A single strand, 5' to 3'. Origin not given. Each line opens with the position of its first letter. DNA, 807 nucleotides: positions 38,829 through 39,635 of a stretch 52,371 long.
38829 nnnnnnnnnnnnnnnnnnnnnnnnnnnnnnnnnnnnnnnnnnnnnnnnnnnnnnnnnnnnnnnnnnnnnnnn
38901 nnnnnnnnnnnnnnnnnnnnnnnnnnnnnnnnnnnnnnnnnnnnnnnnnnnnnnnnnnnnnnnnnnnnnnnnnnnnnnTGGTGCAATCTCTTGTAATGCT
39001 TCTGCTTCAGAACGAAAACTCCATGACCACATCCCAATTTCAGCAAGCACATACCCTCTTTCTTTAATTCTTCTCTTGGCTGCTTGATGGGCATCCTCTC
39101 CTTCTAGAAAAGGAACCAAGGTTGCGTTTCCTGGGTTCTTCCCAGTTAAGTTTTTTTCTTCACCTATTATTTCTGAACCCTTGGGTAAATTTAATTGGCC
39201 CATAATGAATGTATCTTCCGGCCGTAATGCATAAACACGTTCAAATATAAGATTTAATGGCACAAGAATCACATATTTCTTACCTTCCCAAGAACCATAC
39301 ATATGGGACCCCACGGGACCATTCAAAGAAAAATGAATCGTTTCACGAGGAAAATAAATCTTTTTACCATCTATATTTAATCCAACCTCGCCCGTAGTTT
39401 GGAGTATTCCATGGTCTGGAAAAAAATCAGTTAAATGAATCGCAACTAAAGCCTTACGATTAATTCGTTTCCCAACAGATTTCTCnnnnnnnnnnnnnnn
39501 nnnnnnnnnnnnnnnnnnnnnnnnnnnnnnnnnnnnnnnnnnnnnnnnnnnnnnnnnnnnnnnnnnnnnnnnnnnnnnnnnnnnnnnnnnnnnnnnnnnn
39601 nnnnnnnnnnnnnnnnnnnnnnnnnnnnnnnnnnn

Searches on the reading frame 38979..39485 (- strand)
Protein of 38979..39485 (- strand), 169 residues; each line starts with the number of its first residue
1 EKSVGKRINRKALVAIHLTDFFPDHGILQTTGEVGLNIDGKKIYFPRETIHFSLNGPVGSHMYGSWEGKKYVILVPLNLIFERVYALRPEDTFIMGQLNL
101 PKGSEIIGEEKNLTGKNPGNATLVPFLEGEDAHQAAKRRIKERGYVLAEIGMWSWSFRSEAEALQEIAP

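Call 40: search_solved_structures(query=A3, max_evalue=10, show_alignments=2)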
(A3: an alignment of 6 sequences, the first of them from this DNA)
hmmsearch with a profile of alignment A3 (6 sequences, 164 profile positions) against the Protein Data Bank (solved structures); distinct sequences matched with E-value up to 10: 1.
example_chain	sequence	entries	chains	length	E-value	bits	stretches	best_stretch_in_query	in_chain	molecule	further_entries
8crx_u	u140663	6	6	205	1.6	11.2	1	81-113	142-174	50S ribosomal protein L25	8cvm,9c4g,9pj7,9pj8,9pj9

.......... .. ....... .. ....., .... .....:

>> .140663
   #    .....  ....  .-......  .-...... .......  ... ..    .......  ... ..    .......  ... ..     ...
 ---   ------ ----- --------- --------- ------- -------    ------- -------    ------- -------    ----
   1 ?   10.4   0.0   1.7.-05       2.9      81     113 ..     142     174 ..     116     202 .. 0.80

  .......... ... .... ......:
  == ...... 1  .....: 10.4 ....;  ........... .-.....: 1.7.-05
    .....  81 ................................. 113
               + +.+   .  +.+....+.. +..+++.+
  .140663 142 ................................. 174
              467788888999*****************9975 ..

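Call 42: find_related_loci(query=A3, collection=metagenome_contigs, flank=8000)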
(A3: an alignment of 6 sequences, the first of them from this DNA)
Query A3 (163 aa) in metagenome_contigs; peptide patterns used: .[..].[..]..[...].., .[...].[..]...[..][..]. (x = any residue, [..] = any of these).
82 stretches matched a pattern; 28 encode a relative of the query (tblastn E <= 1e-3); 28 distinct loci.
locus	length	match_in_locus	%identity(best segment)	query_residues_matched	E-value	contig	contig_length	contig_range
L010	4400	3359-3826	51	4-157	6e-56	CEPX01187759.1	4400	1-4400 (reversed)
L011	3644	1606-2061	47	4-157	5e-48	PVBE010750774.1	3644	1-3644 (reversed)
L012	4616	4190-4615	45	10-151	2e-42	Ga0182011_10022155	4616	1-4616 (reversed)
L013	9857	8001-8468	47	3-156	4e-46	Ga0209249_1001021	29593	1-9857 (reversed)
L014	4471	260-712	40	10-154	3e-33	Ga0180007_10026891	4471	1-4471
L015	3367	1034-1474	41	10-158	1e-29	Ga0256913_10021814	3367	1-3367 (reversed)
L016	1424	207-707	37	5-152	9e-25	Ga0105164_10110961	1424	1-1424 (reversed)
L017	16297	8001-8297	40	6-105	2e-24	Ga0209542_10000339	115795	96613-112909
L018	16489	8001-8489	28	3-163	4e-20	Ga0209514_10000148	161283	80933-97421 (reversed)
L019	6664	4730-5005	42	10-106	8e-20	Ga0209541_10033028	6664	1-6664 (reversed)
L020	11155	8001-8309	37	1-104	7e-18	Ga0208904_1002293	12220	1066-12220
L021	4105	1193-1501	30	8-104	5e-14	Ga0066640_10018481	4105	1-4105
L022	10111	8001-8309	30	8-104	5e-14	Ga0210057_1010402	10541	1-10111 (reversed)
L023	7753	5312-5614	35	10-104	3e-13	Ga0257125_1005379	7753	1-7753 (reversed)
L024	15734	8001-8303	35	10-104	3e-13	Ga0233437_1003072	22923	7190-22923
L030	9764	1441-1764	34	5-106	3e-9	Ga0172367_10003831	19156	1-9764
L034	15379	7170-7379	35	8-79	1e-5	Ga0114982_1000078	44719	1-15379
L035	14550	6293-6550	32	44-124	6e-5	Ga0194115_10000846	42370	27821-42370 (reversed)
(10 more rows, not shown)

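Call 43: find_related_loci(query=A3, collection=viral_contigs, flank=8000)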
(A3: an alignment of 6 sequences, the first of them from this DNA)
Query A3 (163 aa) in viral_contigs; peptide patterns used: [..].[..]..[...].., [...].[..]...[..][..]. (x = any residue, [..] = any of these).
104 stretches matched a pattern; 11 encode a relative of the query (tblastn E <= 1e-3); 11 distinct loci.
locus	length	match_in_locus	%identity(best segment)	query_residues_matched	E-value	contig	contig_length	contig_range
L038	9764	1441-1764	34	5-106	2e-9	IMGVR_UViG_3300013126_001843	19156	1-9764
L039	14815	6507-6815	35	8-104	2e-7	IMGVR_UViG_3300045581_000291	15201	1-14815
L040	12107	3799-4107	35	8-104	2e-7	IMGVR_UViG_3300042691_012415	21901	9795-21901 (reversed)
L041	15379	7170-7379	35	8-79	6e-6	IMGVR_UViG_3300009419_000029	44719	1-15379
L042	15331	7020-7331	32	4-100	3e-5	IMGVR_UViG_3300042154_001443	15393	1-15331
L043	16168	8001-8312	32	4-100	3e-5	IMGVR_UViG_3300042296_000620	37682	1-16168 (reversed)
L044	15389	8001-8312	32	4-100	3e-5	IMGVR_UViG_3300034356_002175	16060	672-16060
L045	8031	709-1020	32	4-100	3e-5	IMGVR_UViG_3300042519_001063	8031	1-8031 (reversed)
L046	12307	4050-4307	32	44-124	4e-5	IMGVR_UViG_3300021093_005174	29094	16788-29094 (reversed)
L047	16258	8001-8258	32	44-124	4e-5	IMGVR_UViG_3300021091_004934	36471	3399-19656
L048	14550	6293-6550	32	44-124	4e-5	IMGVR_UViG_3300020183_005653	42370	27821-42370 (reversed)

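Call 48: search_protein_families(library=pfam, proteins=[L039:336-11552:+, L034:1002-11306:+, L030:1-6480:+], max_evalue=0.001)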
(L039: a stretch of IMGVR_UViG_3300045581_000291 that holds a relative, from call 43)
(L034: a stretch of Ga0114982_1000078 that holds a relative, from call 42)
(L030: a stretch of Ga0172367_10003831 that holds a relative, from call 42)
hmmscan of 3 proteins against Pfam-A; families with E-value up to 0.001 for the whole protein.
L039:336-11552:+ (3739 aa): 0 families

L034:1002-11306:+ (3435 aa): 2 families
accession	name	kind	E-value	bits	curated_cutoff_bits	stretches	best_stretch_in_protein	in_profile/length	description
PF00454.33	PI3_PI4_kinase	-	0.00023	21.6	27.1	0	3274-3311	139-173/241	Phosphatidylinositol 3- and 4-kinase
PF10263.15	SprT-like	-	0.00083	19.6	25.6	0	283-324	49-92/108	SprT-like family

L030:1-6480:+ (2160 aa): 0 families

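Call 49: search_protein_representatives(alignment_id=A3)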
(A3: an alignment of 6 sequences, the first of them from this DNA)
Query: 6 sequences, 164 profile positions. Proteins with E-value up to 0.001 (for the whole library): 1390; up to 1e-10: 640; up to 1e-30: 60. The best 150 are listed.
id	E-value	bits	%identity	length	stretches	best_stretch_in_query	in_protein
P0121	1.5e-74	265.0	-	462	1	1-163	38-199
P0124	6.7e-74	262.9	-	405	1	1-162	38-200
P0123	4.1e-73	260.4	-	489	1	1-163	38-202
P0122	2.8e-71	254.4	-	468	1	1-162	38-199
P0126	2.6e-60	218.7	-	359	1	1-163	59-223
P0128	3.2e-59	215.2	-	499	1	2-160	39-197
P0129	1.7e-58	212.8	-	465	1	1-157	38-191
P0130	1.9e-53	196.5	-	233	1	1-163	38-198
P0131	2.4e-52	192.8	-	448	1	2-161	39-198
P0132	2.3e-51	189.6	-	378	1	4-154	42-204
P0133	2.8e-51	189.4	-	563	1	1-160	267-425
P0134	7.0e-51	188.1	-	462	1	1-158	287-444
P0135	9.3e-51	187.7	-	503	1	4-158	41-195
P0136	1.2e-49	184.1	-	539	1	1-157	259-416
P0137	2.6e-49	183.0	-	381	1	1-162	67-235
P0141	1.6e-46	173.9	-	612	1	1-159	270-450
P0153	5.8e-39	149.3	-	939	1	4-159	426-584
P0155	3.2e-38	146.9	-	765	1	5-156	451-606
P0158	1.4e-37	144.9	-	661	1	3-161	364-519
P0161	4.8e-36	139.8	-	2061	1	3-158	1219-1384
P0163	1.9e-35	137.9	-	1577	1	2-154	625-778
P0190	2.1e-29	118.3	-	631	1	3-147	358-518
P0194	1.5e-28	115.5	-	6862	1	8-153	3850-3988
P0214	1.1e-24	102.8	-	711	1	3-162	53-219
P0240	9.7e-23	96.6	-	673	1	6-161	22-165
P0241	1.0e-22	96.5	-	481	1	8-159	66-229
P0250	3.2e-22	94.9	-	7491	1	5-155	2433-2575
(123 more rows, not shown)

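Call 50: search_protein_families(library=pfam, proteins=[P0133, P0141, P0153, P0155, P0158, P0161, P0163, P0214, P0240, P0190], max_evalue=0.001)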
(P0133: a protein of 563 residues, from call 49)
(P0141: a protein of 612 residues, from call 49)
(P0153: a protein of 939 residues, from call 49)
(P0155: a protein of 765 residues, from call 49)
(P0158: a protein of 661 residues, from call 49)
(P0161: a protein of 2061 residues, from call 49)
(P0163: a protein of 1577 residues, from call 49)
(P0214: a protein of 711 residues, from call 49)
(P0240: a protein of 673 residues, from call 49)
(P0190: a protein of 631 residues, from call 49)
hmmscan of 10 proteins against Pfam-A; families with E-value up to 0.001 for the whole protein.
P0133 (563 aa): 0 families

P0141 (612 aa): 0 families

P0153 (939 aa): 0 families

P0155 (765 aa): 0 families

P0158 (661 aa): 0 families

P0161 (2061 aa): 1 family
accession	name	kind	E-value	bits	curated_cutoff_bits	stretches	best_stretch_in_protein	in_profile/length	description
PF00795.27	CN_hydrolase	-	4.3e-07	30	23.2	1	40-159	17-112/256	Carbon-nitrogen hydrolase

P0163 (1577 aa): 1 family
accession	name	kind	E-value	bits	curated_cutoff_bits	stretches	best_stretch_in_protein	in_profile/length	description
PF00293.34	NUDIX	-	4.4e-11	43.4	21.1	1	1002-1119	5-130/134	NUDIX domain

P0214 (711 aa): 0 families

P0240 (673 aa): 0 families

P0190 (631 aa): 0 families

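Call 57: search_protein_families(library=pfam, alignment_id=A4, max_evalue=1)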
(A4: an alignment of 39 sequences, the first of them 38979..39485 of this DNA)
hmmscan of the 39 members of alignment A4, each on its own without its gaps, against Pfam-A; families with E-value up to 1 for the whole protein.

A. member 1, window:38979-39485:- (169 aa): 0 families

B. families by the number of members that match (of 39 scanned): 10 families
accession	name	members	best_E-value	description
PF09776.14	Mitoc_L55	1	0.026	Mitochondrial ribosomal protein L55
PF11033.13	ComJ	1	0.073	Competence protein J (ComJ)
PF07764.18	Omega_Repress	1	0.13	Omega Transcriptional Repressor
PF22793.1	DUF7013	1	0.13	Domain of unknown function (DUF7013)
PF20691.3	TAGT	1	0.15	TET-Associated Glycosyltransferase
PF03947.24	Ribosomal_L2_C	1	0.16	Ribosomal Proteins L2, C-terminal domain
PF21405.3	AMG1_II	1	0.17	Phosphoacetylglucosamine mutase AMG1, domain II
PF12008.13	EcoR124_C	1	0.18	Type I restriction and modification enzyme - subunit R C terminal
PF24259.1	DUF7460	1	0.23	Domain of unknown function (DUF7460)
PF21184.3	HAT1_C_fung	1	0.47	Fungal HAT1, C-terminal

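Call 62: predict_structure(alignment_id=A4)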
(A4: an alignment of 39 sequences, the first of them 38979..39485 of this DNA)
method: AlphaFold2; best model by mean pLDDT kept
length: 169 residues; sequences in the alignment: 39
mean_pLDDT: 91.3   pTM: 0.85
mean pLDDT of the five models: 91.3, 91.3, 91.2, 90.9, 89.1
residues with pLDDT >= 90: 126; 70-90: 25; 50-70: 18; < 50: 0
segments of 3 or more residues with pLDDT < 50: none
pLDDT, mean of each block of 10 residues (from residue 1): 71 97 97 89 92 96 93 98 96 97 98 98 98 98 95 76 61
secondary structure, 60 per line:
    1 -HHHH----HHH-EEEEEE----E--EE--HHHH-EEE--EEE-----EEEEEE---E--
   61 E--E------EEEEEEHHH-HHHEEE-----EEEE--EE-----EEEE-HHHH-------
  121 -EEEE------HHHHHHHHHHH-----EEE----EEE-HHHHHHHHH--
elements in order: H2-5 E14-19 H31-34 E36-38 E41-43 E49-54 E71-76 E84-86 E92-95 E105-108 H110-113 E122-125 H132-142 E148-150 E155-157 H159-167

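Call 64: fold_search(model_id=the predicted structure, library=pdb)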
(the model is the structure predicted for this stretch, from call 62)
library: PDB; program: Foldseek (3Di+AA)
matches with E <= 10: 144; with E <= 0.001: 0
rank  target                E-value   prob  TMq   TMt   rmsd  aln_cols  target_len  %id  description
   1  2f4l_A                5.6e-01  0.04  0.12  0.09  12.9       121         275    9  Crystal structure of a putative acetamidase (tm0119) from thermotoga maritima msb8 at 2.50 A resolution (released 2005-12-06)
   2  6mua_A                6.3e-01  0.09  0.12  0.04   6.3        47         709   19  Crystal structure of Csm1-Csm4 subcomplex in the type III-A CRISPR-Csm interference complex (released 2019-01-09)
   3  2m5s_MODEL_1_A        6.7e-01  0.07  0.23  0.27  10.5       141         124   12  High-resolution NMR structure and cryo-EM imaging support multiple functional roles for the accessory I-domain (released 2014-03-05)
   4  8j07_t0               8.5e-01  0.02  0.12  0.04  11.8       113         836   15  96nm repeat of human respiratory doublet microtubule and associated axonemal complexes (released 2023-07-26)
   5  5ex2_B                1.1e+00  0.02  0.08  0.06  13.7        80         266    6  Crystal structure of cyclophilin AquaCyp293 from Hirschia baltica (released 2016-06-22)
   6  2f4l_C                1.1e+00  0.02  0.12  0.08  12.9       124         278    9  Crystal structure of a putative acetamidase (tm0119) from thermotoga maritima msb8 at 2.50 A resolution (released 2005-12-06)
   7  6a3i_A                1.3e+00  0.01  0.12  0.07  17.8       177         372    9  Levoglucosan dehydrogenase, complex with NADH and levoglucosan (released 2018-09-26)
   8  2f4l_D                1.4e+00  0.01  0.12  0.08  13.4       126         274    9  Crystal structure of a putative acetamidase (tm0119) from thermotoga maritima msb8 at 2.50 A resolution (released 2005-12-06)
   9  6o78_A                1.6e+00  0.06  0.12  0.04   6.4        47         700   19  Crystal structure of Csm1-Csm4 cassette in complex with pppApApA (released 2019-07-31)
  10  1ltx_R                1.8e+00  0.01  0.12  0.05  18.4       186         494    9  Structure of Rab Escort Protein-1 in complex with Rab geranylgeranyl transferase and isoprenoid (released 2003-05-21)
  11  2p4f                  1.8e+00  0.01  0.10  0.09  14.0       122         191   11  Crystal Structure of Atp11 functional domain from Candida Glabrata (released 2008-03-11)
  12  6o7d_A                2.0e+00  0.06  0.14  0.05   7.2        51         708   18  Crystal structure of Csm1-Csm4 cassette in complex with one ATP (released 2019-07-31)
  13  3p51                  2.0e+00  0.01  0.11  0.11  13.5       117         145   14  Three-dimensional structure of protein Q2Y8N9_NITMU from nitrosospira multiformis, Northeast structural genomics consort (released 2010-10-27)
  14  5er9_B                2.1e+00  0.01  0.11  0.07  15.8       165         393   12  Structure of oxidized UDP-galactopyranose mutase from Mycobacterium smegmatis in complex with UDP in mixed conformatio (released 2016-11-23)
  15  8vy2_A                2.1e+00  0.01  0.12  0.04  17.4       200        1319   10  Structure of mCELSR1 extracellular region containing CADH9-GAIN domains (released 2025-05-07)
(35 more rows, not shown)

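Call 67: fold_search(model_id=the predicted structure, library=viral)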
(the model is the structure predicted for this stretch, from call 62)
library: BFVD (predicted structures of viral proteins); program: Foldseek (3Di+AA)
matches with E <= 10: 209; with E <= 0.001: 1
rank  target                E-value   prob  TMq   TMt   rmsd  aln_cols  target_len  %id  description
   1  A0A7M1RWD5            1.5e-04  1.00  0.41  0.17   7.2       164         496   16  Uncharacterized protein [uncultured phage cr118_1]
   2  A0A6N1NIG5            1.8e-02  0.92  0.43  0.19  11.1       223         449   12  Uncharacterized protein [Tupanvirus deep ocean]
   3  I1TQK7                5.8e-02  0.60  0.41  0.25  17.5       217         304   11  (no name in the UniProt tables at hand)
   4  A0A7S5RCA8            1.7e-01  0.63  0.43  0.24   7.3       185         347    8  (no name in the UniProt tables at hand)
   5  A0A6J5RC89            2.2e-01  0.08  0.14  0.17  11.7       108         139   13  Uncharacterized protein [uncultured Caudovirales phage]
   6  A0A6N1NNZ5            3.0e-01  0.57  0.40  0.40   7.2       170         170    9  Uncharacterized protein [Tupanvirus soda lake]
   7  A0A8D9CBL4            3.0e-01  0.05  0.15  0.12  15.1       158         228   11  Uncharacterized protein [uncultured marine phage]
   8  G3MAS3                3.2e-01  0.21  0.28  0.30   9.3       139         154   10  Gp532 [Bacillus phage G]
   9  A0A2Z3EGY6            3.2e-01  0.05  0.13  0.19  12.4       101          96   10  (no name in the UniProt tables at hand)
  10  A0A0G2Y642            3.4e-01  0.09  0.23  0.08  10.6       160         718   13  Ankyrin repeat-containing protein [Acanthamoeba polyphaga mimivirus Kroon]
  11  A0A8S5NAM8            3.6e-01  0.04  0.16  0.10  15.1       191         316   13  Tail collar fiber protein [Siphoviridae sp. ctuaf34]
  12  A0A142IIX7            3.8e-01  0.02  0.13  0.11  16.0       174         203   11  Uncharacterized protein [Enterobacteria phage SEGD1]
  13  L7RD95                4.9e-01  0.13  0.26  0.20  11.8       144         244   11  Ankyrin repeat protein [Acanthamoeba polyphaga moumouvirus]
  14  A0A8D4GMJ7            4.9e-01  0.08  0.16  0.25  10.9        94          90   10  (no name in the UniProt tables at hand)
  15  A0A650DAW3            5.2e-01  0.21  0.28  0.14   8.5       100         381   18  (no name in the UniProt tables at hand)
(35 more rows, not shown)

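Call 68: search_dna_similar(query=window:38979-39485:-, collection=phages, mode=protein, max_evalue=0.01, max_rows=20)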
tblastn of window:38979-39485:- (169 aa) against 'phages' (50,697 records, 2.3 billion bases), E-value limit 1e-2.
No match.

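Call 69: search_dna_similar(query=window:38979-39485:-, collection=plasmids, mode=protein, max_evalue=0.01, max_rows=20)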
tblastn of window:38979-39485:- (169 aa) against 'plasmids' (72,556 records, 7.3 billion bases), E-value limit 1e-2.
No match.
